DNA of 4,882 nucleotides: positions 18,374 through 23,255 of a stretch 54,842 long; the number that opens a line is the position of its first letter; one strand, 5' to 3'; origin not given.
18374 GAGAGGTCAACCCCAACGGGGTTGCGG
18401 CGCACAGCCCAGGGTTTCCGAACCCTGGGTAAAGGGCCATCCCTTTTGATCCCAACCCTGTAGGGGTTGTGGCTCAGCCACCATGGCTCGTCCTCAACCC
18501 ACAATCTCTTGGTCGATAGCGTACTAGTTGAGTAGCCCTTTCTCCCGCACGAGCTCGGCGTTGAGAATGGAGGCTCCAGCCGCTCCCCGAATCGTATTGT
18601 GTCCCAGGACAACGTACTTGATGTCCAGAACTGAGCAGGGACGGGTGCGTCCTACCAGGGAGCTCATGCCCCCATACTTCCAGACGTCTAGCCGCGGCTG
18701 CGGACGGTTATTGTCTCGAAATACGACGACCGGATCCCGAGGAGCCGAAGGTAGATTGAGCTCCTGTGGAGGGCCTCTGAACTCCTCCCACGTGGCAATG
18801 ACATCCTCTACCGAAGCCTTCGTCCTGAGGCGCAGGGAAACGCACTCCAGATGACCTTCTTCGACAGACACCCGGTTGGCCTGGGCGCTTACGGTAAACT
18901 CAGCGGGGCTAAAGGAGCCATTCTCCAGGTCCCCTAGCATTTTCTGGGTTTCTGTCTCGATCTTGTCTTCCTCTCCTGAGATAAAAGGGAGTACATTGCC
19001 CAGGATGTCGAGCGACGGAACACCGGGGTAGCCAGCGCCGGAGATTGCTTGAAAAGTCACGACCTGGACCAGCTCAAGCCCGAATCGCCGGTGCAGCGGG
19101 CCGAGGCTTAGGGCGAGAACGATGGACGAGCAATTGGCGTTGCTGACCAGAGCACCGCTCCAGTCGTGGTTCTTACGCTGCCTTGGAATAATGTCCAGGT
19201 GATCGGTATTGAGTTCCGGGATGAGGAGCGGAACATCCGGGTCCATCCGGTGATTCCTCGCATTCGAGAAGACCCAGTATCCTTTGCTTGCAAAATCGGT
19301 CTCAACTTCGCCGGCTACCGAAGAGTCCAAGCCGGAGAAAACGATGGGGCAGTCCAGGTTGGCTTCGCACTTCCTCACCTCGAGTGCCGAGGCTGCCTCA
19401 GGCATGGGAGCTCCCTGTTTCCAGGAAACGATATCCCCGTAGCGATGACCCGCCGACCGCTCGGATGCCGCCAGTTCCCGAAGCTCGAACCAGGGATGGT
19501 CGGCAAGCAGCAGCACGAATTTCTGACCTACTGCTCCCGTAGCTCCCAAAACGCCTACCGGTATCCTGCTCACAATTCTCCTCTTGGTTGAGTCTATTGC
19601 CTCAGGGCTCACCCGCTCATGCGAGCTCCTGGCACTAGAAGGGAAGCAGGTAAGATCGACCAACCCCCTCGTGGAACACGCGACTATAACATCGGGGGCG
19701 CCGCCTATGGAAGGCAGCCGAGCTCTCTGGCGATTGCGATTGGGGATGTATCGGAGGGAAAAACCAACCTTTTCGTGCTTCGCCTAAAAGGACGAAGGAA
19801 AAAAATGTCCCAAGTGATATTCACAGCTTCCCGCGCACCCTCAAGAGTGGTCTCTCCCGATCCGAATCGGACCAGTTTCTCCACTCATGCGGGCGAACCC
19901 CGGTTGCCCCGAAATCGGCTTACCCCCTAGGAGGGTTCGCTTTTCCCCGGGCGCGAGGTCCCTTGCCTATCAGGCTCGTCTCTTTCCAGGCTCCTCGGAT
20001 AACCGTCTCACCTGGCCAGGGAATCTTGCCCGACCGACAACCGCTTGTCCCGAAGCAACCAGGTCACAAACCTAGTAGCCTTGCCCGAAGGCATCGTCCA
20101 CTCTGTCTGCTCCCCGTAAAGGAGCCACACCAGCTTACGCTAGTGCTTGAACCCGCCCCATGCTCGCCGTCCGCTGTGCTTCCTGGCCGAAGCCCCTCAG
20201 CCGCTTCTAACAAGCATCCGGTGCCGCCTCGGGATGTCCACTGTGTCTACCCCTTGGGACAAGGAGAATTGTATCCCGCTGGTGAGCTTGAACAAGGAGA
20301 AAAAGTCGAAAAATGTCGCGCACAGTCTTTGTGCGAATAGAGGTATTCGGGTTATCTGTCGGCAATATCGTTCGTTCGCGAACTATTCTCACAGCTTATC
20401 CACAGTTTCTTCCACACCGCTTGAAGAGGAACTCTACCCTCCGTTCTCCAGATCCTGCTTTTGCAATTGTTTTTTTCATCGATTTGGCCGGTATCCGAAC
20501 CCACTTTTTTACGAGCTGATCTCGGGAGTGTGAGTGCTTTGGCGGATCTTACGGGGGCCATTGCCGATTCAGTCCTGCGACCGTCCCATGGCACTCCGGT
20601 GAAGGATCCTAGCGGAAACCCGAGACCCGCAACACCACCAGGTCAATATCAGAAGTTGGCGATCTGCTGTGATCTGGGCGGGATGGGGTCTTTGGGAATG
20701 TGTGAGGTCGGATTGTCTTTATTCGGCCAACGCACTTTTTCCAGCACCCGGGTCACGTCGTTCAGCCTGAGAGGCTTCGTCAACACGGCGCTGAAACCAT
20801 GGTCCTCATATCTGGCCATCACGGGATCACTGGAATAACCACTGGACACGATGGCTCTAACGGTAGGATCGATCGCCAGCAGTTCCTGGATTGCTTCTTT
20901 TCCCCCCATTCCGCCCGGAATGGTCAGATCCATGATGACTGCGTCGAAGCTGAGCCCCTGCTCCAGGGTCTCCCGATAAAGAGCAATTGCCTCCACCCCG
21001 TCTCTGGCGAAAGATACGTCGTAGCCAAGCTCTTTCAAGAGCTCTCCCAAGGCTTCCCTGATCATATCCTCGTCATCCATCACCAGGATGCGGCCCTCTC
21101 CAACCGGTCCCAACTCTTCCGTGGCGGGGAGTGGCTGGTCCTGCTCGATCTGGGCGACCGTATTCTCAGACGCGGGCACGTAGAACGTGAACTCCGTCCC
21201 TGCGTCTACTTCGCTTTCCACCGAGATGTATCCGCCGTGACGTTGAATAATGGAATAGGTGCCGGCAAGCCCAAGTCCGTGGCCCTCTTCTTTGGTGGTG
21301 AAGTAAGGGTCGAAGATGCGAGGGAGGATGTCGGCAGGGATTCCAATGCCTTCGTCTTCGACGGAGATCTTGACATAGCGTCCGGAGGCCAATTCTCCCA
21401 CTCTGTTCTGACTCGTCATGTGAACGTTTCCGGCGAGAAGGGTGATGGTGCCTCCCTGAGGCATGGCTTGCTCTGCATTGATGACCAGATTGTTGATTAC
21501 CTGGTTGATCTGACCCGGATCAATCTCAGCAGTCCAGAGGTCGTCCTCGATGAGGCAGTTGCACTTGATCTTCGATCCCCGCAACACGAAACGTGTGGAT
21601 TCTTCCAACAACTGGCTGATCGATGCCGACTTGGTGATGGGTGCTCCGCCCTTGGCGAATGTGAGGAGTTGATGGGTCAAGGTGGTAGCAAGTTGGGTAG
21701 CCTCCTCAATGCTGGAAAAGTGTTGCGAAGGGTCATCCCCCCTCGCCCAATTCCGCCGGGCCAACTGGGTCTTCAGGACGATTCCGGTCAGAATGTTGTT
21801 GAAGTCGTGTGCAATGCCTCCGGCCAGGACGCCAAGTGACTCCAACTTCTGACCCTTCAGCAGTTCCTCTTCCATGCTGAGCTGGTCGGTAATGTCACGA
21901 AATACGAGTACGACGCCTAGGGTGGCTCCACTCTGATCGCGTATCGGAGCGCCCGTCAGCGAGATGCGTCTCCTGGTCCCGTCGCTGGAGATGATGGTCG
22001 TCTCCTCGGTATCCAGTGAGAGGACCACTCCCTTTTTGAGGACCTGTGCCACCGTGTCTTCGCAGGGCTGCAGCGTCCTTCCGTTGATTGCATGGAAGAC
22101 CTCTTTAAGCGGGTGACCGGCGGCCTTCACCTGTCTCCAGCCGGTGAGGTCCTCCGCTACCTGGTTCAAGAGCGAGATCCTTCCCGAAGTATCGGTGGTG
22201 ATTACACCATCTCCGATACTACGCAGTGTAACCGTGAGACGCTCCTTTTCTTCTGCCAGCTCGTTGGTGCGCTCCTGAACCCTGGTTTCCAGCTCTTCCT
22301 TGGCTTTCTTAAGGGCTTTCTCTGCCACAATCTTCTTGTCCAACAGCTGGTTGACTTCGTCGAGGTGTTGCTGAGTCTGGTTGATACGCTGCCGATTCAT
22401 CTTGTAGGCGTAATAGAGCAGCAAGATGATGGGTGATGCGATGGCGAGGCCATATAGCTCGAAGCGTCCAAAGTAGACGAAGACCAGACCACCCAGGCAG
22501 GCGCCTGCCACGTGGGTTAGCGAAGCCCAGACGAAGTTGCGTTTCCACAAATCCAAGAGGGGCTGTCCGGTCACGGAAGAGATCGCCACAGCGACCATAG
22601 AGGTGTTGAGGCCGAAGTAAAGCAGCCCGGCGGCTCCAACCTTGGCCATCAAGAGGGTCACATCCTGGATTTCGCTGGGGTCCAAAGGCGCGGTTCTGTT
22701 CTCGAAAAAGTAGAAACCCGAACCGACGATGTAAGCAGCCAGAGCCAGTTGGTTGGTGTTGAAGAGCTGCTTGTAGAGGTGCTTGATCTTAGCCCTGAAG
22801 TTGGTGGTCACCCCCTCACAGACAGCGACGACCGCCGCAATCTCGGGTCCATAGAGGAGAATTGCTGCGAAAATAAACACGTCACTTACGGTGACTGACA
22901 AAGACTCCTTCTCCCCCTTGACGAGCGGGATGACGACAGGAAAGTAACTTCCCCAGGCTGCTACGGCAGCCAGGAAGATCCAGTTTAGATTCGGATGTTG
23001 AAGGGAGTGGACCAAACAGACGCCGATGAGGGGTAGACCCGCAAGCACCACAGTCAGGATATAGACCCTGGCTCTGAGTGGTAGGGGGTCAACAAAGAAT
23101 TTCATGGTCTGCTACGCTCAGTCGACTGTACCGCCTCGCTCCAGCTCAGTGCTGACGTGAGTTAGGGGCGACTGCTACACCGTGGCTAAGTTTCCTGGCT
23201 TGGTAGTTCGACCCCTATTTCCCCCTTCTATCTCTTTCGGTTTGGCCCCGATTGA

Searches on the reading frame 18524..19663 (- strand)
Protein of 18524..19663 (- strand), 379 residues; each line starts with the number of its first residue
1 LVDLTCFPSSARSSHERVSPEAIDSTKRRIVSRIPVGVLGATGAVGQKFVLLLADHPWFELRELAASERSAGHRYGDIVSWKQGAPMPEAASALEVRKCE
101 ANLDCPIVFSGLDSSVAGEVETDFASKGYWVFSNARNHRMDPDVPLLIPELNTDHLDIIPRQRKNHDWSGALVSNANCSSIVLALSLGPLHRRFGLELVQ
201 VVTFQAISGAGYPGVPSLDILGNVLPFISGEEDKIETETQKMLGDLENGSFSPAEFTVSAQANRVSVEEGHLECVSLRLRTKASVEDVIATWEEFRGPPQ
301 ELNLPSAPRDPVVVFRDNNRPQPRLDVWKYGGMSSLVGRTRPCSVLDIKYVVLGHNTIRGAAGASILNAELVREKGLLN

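Call 71: search_protein_families(library=pfam, proteins=[window:18524-19663:-], max_evalue=0.0001)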
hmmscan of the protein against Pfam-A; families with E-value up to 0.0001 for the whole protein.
window:18524-19663:- (379 aa): 2 families
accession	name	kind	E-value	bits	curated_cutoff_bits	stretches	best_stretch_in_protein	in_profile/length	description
PF02774.23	Semialdhyde_dhC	-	6e-30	105.2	26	1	187-358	1-183/184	Semialdehyde dehydrogenase, dimerisation domain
PF01118.30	Semialdhyde_dh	-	3.8e-28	98.8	26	1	36-157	2-119/121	Semialdehyde dehydrogenase, NAD binding domain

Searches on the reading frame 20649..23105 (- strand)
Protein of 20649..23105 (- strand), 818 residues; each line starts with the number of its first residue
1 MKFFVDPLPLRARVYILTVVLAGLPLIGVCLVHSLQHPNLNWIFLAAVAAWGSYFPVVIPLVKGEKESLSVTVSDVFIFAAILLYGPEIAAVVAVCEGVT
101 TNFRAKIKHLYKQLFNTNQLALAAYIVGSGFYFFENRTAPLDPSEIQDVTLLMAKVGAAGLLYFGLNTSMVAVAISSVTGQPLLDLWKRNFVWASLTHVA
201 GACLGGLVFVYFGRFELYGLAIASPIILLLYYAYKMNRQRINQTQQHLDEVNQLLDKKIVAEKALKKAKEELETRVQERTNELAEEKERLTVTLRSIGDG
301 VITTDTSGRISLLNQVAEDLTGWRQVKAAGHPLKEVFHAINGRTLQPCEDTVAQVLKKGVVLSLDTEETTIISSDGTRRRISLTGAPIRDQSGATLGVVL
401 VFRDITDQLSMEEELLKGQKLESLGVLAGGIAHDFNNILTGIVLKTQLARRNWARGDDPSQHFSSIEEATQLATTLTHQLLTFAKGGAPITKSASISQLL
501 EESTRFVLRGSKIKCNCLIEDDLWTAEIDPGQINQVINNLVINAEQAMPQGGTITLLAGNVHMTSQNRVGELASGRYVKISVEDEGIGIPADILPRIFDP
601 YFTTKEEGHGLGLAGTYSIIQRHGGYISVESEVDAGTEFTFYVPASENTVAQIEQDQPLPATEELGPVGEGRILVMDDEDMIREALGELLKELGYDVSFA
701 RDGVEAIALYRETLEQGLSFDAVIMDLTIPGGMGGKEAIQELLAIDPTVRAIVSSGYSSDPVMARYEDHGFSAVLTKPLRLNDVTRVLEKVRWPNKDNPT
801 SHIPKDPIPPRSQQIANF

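Call 71: search_protein_families(library=pfam, proteins=[window:20649-23105:-], max_evalue=0.0001)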
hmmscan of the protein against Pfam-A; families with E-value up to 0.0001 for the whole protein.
window:20649-23105:- (818 aa): 7 families
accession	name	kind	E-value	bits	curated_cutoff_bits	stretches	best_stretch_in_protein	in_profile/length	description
PF02518.31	HATPase_c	-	7.5e-24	84.8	26.4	1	529-645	2-109/111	Histidine kinase-, DNA gyrase B-, and HSP90-like ATPase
PF00072.30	Response_reg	-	8.8e-17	61.7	30.2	1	673-786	1-108/111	Response regulator receiver domain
PF08448.16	PAS_4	-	1.2e-13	51.7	23.1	1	294-408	1-108/110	PAS fold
PF00989.32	PAS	-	1.3e-13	51.3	22.6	1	292-405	5-113/113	PAS fold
PF13426.13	PAS_9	-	2e-10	41.3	27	1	299-407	2-103/103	PAS domain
PF20972.2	MASE9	-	2.1e-08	34.8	24.3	1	43-201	17-167/203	MASE9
PF00512.31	HisKA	-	1.5e-07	31.8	26.9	1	427-487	5-64/66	His Kinase A (phospho-acceptor) domain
